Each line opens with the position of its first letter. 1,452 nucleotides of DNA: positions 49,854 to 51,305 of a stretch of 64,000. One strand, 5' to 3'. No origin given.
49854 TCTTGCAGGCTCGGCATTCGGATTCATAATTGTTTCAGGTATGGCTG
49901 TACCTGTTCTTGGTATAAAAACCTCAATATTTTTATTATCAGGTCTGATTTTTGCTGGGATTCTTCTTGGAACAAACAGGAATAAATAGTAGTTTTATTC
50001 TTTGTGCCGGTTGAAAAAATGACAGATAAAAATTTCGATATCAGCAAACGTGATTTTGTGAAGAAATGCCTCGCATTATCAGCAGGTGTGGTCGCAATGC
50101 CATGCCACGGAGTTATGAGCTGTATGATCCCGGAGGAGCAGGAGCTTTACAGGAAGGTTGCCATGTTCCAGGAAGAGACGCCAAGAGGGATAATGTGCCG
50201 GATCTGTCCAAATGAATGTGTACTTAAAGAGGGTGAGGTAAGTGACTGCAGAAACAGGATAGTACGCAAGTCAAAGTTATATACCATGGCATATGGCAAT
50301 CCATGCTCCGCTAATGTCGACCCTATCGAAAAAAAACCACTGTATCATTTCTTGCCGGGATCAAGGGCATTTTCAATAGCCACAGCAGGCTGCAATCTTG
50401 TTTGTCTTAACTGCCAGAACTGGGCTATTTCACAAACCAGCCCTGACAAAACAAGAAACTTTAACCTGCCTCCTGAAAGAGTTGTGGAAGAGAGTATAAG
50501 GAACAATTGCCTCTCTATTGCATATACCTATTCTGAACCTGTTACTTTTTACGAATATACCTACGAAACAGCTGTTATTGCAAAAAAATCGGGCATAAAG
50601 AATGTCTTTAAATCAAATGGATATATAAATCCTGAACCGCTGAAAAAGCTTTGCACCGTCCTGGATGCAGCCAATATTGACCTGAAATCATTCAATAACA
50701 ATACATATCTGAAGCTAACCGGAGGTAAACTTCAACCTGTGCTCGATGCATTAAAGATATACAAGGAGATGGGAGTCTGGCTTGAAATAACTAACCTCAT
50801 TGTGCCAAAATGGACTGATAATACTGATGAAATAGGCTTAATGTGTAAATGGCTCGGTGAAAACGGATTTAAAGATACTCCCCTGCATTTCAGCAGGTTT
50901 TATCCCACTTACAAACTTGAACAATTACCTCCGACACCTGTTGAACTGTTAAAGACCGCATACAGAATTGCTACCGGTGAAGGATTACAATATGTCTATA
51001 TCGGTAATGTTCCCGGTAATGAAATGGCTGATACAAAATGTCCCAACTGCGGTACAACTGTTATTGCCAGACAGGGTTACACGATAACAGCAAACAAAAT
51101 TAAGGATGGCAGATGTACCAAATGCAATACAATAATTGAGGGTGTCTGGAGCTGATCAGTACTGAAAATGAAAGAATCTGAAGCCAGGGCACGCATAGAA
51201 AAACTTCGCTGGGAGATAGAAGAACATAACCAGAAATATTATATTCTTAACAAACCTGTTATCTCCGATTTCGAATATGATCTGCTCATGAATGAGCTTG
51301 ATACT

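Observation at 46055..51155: AmmeMemoRadiSam cluster with a fused B-A protein and an embedded 807-aa membrane protein as a candidate fourth component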

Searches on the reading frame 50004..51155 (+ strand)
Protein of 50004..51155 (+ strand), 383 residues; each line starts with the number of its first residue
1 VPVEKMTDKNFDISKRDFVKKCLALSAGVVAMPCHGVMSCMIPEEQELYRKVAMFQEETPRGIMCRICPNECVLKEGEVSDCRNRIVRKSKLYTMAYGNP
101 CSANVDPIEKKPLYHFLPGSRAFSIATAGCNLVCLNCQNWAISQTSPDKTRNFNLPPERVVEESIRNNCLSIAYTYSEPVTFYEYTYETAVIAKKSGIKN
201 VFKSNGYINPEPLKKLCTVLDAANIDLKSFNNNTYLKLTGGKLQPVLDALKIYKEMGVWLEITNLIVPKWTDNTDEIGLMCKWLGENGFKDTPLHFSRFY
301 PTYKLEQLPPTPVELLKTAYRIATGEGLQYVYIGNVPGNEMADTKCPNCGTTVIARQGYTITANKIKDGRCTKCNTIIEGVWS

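Call 3: search_protein_families(library=ncbifam, proteins=[window:50004-51155:+], max_evalue=0.001)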
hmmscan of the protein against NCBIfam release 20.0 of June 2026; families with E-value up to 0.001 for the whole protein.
window:50004-51155:+ (383 aa): 11 families
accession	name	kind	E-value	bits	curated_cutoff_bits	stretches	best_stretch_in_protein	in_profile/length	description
TIGR04337.1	AmmeMemoSam_rS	hypoth_equivalog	1.4e-101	339.8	220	1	61-382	10-333/349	AmmeMemoRadiSam system radical SAM enzyme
TIGR02493.1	PFLA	equivalog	4.5e-15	55.7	231.75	1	118-282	14-181/235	pyruvate formate-lyase-activating protein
TIGR04041.1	activase_YjjW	hypoth_equivalog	6.7e-14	52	250.2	1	185-287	125-227/276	YjjW family glycine radical enzyme activase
TIGR02495.1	NrdG2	equivalog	2.8e-08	33.3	131.15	1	118-288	14-184/193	anaerobic ribonucleoside-triphosphate reductase activating protein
TIGR02494.1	PFLE_PFLC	subfamily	7.7e-07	28.7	174.35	1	178-288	133-243/293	glycyl-radical enzyme activating protein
TIGR04395.1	cutC_activ_rSAM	equivalog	2.6e-06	26.9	360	1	126-284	87-245/309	choline TMA-lyase-activating enzyme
NF048010.1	SfplDhtActHpsHDes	equivalog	4e-06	25.9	430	1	177-284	140-249/298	(2S)-3-sulfopropanediol dehydratase activating enzyme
NF008356.0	PRK11145.1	equivalog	8.9e-06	25.2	375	1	123-282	23-186/246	pyruvate formate lyase 1-activating protein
TIGR04003.1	rSAM_BssD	equivalog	1.9e-05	24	496.45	1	166-286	125-246/314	[benzylsuccinate synthase]-activating enzyme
NF043069.1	T4HPD_activ_SAM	equivalog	0.00019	20.9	425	1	174-287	129-242/299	trans-4-hydroxy-L-proline dehydratase activase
NF033717.2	HPDL_rSAM_activ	equivalog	0.00074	18.9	420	1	172-296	134-261/311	4-hydroxyphenylacetate decarboxylase activase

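Call 4: search_protein_families(library=pfam, proteins=[window:50004-51155:+], max_evalue=0.001)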
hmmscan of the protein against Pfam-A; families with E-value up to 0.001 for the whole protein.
window:50004-51155:+ (383 aa): 1 family
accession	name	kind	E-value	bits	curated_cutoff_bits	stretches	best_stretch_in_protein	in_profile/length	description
PF04055.27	Radical_SAM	-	4.9e-16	59.8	29.5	1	126-274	3-158/166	Radical SAM superfamily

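Call 53: search_dna_similar(query=window:50169-51152:+, collection=plasmids, mode=protein, max_evalue=1e-20, max_rows=30)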
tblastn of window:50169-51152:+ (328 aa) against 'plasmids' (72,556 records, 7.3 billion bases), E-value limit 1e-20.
Records with a match: 7; places in all: 7; records where one place covers at least 80% of the query: 6.
Best place of each record, by identity: <60% 7.
By first word of the organism name: Sinorhizobium 2; Ideonella 1; Trichlorobacter 1; Segatella 1; Methylocystis 1; Candidatus 1.
By predicted mobility (MOB-suite, as given by PLSDB): non-mobilizable 6; conjugative 1.
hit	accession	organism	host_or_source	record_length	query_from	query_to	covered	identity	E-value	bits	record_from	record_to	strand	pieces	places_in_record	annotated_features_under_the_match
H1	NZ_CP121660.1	Sinorhizobium terangae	Desmanthus virgatus,cell culture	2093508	8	327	98%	40.1%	8e-70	243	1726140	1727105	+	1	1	none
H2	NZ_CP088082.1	Ideonella dechloratans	Cell culture,Activated sludge, ...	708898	8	328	98%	39.3%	8e-74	254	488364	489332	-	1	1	amrS: AmmeMemoRadiSam system radical SAM enzyme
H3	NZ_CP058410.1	Trichlorobacter lovleyi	whole genome,river sediment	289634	8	321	96%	40.1%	4e-68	238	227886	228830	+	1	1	amrS: AmmeMemoRadiSam system radical SAM enzyme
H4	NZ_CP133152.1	Sinorhizobium chiapasense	Acaciella angustissima,cell culture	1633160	8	327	98%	39.1%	7e-68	237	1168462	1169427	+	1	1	none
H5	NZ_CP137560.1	Segatella hominis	Homo sapiens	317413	8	281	84%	44.9%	3e-81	275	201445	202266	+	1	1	amrS: AmmeMemoRadiSam system radical SAM enzyme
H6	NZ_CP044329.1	Methylocystis rosea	-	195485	8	281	84%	41.5%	5e-62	220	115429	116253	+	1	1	none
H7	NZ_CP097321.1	Candidatus Mycobacterium methanotrophicum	mixed culture,Cave biofilm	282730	8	232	69%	40.8%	2e-46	175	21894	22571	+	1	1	none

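Call 54: get_annotated_region(hit=H5, flank=5000)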
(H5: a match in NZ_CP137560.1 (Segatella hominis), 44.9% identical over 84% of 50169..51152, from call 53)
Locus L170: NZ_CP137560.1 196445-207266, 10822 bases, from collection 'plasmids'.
description: Segatella hominis strain HDD12 plasmid unnamed, complete sequence
organism: Segatella hominis (NCBI taxid 2518605)
taxonomy: Bacteria; Bacteroidota; Bacteroidia; Bacteroidales; Prevotellaceae; Segatella; Segatella hominis
host: -; source: Homo sapiens; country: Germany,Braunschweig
typing (MOB-suite, as given by PLSDB): non-mobilizable
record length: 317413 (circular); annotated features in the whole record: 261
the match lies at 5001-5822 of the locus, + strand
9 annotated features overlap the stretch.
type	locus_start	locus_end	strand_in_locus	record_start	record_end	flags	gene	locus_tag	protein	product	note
CDS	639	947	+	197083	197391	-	-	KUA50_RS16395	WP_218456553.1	helix-turn-helix transcriptional regulator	-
CDS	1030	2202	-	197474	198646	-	-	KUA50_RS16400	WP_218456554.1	RtcB family protein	GO:0006396 - RNA processing [Evidence IEA]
CDS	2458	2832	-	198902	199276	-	-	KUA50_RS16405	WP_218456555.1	hypothetical protein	-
CDS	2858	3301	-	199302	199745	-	-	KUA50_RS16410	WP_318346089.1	hypothetical protein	-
CDS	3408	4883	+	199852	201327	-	amrB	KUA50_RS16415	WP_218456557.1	AmmeMemoRadiSam system protein B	-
CDS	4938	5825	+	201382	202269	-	amrS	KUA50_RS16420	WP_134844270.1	AmmeMemoRadiSam system radical SAM enzyme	-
CDS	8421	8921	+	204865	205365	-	-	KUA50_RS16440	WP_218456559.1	sigma-70 family RNA polymerase sigma factor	GO:0006352 - DNA-templated transcription initiation [Evidence IEA]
CDS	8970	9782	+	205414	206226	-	-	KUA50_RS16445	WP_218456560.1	hypothetical protein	-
CDS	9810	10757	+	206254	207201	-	-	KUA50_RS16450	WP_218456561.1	hypothetical protein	-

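Call 55: get_annotated_region(hit=H3, flank=5000)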
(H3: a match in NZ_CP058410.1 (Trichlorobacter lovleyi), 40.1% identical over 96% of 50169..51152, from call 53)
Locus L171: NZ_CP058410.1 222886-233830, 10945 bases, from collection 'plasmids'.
description: Trichlorobacter lovleyi strain IAE plasmid pIAE1, complete sequence
organism: Trichlorobacter lovleyi (NCBI taxid 313985)
taxonomy: Bacteria; Thermodesulfobacteriota; Desulfuromonadia; Geobacterales; Geobacteraceae; Trichlorobacter; Trichlorobacter lovleyi
host: -; source: whole genome,river sediment; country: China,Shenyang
typing (MOB-suite, as given by PLSDB): non-mobilizable; mating-pair formation MPF_T
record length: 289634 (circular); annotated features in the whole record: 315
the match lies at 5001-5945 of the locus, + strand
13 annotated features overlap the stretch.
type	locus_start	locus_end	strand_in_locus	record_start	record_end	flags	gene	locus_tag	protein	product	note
CDS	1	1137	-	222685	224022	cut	-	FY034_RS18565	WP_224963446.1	transposase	GO:0006313 - DNA transposition [Evidence IEA]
CDS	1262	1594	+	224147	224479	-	-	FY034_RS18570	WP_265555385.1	hypothetical protein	-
CDS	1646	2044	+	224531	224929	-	-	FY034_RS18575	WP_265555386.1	rhodanese-like domain-containing protein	-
CDS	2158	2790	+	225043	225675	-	-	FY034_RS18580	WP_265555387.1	hypothetical protein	-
CDS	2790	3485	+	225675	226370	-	-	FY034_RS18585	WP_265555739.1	VIT family protein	-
CDS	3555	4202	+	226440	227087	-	-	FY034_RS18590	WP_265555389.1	hypothetical protein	-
CDS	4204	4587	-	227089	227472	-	-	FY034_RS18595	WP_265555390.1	co-chaperone GroES family protein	-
CDS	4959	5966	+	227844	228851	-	amrS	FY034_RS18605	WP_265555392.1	AmmeMemoRadiSam system radical SAM enzyme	-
CDS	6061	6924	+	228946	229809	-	-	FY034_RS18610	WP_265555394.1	YicC/YloC family endoribonuclease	-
CDS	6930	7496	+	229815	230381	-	gmk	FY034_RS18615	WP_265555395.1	guanylate kinase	GO:0015949 - nucleobase-containing small molecule interconversion [Evidence IEA]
CDS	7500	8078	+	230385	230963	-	nadD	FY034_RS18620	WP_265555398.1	nicotinate (nicotinamide) nucleotide adenylyltransferase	GO:0009435 - NAD biosynthetic process [Evidence IEA]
CDS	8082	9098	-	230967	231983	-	-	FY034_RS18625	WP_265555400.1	FAD:protein FMN transferase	-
CDS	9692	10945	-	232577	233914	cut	-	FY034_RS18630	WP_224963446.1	transposase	GO:0006313 - DNA transposition [Evidence IEA]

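Call 56: get_annotated_region(hit=H2, flank=5000)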
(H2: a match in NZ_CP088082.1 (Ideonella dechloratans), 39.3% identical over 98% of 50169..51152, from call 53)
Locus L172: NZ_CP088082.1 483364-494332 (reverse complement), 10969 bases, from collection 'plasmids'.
description: Ideonella dechloratans strain CCUG 30977 plasmid unnamed1, complete sequence
organism: Ideonella dechloratans (NCBI taxid 36863)
taxonomy: Bacteria; Pseudomonadota; Betaproteobacteria; Burkholderiales; Sphaerotilaceae; Ideonella; Ideonella dechloratans
host: -; source: Cell culture,Activated sludge, wastewater treatment plant; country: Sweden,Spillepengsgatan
typing (MOB-suite, as given by PLSDB): non-mobilizable
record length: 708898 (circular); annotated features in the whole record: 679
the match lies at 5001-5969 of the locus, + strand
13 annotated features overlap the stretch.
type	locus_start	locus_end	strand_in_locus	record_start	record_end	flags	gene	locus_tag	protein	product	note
CDS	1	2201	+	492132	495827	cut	-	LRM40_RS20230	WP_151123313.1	SIR2 family protein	-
CDS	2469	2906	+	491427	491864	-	-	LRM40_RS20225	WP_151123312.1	hypothetical protein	-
CDS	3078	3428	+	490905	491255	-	-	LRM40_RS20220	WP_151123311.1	hypothetical protein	-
CDS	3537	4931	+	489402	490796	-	amrB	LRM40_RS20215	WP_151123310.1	AmmeMemoRadiSam system protein B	-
CDS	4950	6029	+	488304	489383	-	amrS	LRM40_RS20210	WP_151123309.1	AmmeMemoRadiSam system radical SAM enzyme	-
CDS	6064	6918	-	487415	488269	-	-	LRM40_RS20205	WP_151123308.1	sulfite exporter TauE/SafE family protein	GO:0006810 - transport [Evidence IEA]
CDS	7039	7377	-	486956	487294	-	-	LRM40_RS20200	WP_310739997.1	LysR family transcriptional regulator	GO:0006355 - regulation of DNA-templated transcription [Evidence IEA]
CDS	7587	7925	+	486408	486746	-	-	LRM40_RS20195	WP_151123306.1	helix-turn-helix domain-containing protein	-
CDS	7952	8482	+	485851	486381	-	-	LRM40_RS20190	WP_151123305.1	ArsI/CadI family heavy metal resistance metalloenzyme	-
CDS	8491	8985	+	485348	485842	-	-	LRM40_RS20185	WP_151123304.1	arsenate reductase ArsC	-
CDS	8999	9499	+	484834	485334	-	-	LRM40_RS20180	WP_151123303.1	arsenate reductase ArsC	-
CDS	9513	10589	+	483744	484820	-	arsB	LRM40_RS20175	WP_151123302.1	ACR3 family arsenite efflux transporter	-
CDS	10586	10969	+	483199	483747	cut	-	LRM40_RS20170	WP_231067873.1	sigma-70 family RNA polymerase sigma factor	GO:0006352 - DNA-templated transcription initiation [Evidence IEA]; GO:0006355 - regulation of DNA-templated ...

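Call 63: get_annotated_region(hit=H1, flank=6000)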
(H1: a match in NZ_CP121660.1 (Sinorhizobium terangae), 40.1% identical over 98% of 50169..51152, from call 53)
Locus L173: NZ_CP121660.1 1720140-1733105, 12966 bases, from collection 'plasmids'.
description: Sinorhizobium terangae strain CB3126 plasmid pCB3126_1, complete sequence
organism: Sinorhizobium terangae (NCBI taxid 110322)
taxonomy: Bacteria; Pseudomonadota; Alphaproteobacteria; Hyphomicrobiales; Rhizobiaceae; Sinorhizobium; Sinorhizobium terangae
host: -; source: Desmanthus virgatus,cell culture; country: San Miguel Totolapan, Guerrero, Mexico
typing (MOB-suite, as given by PLSDB): conjugative; relaxase MOBQ; mating-pair formation MPF_T
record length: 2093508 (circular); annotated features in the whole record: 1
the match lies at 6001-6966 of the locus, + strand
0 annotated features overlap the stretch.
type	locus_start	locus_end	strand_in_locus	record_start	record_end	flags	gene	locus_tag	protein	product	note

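Call 64: get_annotated_region(hit=H6, flank=6000)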
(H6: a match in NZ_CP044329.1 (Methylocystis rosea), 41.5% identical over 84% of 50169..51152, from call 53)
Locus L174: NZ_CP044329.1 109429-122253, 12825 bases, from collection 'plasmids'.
description: Methylocystis rosea strain BRCS1 plasmid unnamed1, complete sequence
organism: Methylocystis rosea (NCBI taxid 173366)
taxonomy: Bacteria; Pseudomonadota; Alphaproteobacteria; Hyphomicrobiales; Methylocystaceae; Methylocystis; Methylocystis rosea
host: -; source: -; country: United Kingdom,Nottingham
typing (MOB-suite, as given by PLSDB): non-mobilizable
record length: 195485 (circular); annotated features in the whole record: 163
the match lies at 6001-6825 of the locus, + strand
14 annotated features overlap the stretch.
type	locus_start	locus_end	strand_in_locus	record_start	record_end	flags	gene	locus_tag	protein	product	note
CDS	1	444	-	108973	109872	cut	-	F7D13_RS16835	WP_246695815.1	relaxase/mobilization nuclease domain-containing protein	-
CDS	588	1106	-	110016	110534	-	mobC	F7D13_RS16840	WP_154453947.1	plasmid mobilization relaxosome protein MobC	-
CDS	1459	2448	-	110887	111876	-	-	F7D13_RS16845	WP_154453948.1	ParB/RepB/Spo0J family partition protein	GO:0007059 - chromosome segregation [Evidence IEA]; GO:0000910 - cytokinesis [Evidence IEA]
CDS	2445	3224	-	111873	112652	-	-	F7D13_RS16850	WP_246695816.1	ParA family protein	-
CDS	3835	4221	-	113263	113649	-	-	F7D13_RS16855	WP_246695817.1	single-stranded DNA-binding protein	-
CDS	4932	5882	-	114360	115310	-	-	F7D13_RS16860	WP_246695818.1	radical SAM protein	-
CDS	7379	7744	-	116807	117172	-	-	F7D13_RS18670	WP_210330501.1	M28 family peptidase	-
CDS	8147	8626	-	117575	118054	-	-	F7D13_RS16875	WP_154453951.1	helix-turn-helix domain-containing protein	-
CDS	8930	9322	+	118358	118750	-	merT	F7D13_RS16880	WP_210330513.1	mercuric ion transporter MerT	-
CDS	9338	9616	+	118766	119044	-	merP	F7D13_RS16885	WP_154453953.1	mercury resistance system periplasmic binding protein MerP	-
CDS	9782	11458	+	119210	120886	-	merA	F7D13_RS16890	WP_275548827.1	mercury(II) reductase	-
CDS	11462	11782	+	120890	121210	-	-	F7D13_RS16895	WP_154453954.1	hypothetical protein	-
CDS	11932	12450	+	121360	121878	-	petA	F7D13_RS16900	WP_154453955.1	ubiquinol-cytochrome c reductase iron-sulfur subunit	GO:0009060 - aerobic respiration [Evidence IEA]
CDS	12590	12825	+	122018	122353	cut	-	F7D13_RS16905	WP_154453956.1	hypothetical protein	-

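Call 65: get_annotated_region(hit=H7, flank=6000)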
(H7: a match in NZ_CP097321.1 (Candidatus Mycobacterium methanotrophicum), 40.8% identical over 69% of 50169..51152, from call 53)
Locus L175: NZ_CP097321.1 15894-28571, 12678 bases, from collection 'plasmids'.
description: Candidatus Mycobacterium methanotrophicum isolate Sulfur Cave plasmid unnamed, complete sequence
organism: Candidatus Mycobacterium methanotrophicum (NCBI taxid 2943498)
taxonomy: Bacteria; Actinomycetota; Actinomycetes; Mycobacteriales; Mycobacteriaceae; Mycobacterium; Candidatus Mycobacterium methanotrophicum
host: -; source: mixed culture,Cave biofilm; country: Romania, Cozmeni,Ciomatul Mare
typing (MOB-suite, as given by PLSDB): non-mobilizable
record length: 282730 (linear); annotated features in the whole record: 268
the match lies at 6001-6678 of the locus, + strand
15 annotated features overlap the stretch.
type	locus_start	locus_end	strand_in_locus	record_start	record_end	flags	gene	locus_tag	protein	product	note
CDS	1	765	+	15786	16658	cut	-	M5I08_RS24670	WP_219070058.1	RAMP superfamily CRISPR-associated protein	-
CDS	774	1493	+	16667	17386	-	-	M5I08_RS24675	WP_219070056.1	hypothetical protein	-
CDS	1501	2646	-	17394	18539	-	-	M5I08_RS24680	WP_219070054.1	RNA-guided endonuclease TnpB family protein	-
CDS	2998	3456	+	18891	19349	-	-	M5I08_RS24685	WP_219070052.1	DUF5709 domain-containing protein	-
CDS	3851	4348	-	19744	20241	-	-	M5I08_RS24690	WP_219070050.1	adenosine-specific kinase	-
CDS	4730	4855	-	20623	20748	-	-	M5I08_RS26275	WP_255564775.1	hypothetical protein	-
CDS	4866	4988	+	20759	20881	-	-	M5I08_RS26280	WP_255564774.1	hypothetical protein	-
CDS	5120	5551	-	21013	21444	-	-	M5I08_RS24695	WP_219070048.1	DUF2267 domain-containing protein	-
CDS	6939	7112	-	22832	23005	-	-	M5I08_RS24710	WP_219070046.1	hypothetical protein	-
CDS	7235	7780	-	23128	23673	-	-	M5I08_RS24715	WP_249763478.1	DUF4352 domain-containing protein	-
CDS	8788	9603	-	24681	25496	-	-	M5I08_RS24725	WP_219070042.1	hypothetical protein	-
CDS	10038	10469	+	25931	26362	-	-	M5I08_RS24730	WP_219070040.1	hypothetical protein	-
CDS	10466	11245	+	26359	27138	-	-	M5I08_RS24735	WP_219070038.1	hypothetical protein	-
CDS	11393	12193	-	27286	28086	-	-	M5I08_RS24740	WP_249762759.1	transposase family protein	-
CDS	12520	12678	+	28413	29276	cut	-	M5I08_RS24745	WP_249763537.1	IS3 family transposase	-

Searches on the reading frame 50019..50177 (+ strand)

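Call 69: search_protein_families(library=pfam, proteins=[window:50019-50177:+], max_evalue=10)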
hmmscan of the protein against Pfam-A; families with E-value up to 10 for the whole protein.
seq(53 aa): 1 family
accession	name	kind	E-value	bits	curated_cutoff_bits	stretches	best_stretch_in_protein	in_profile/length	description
PF08134.16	cIII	-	0.0031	17.7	25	1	31-47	9-25/37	cIII protein family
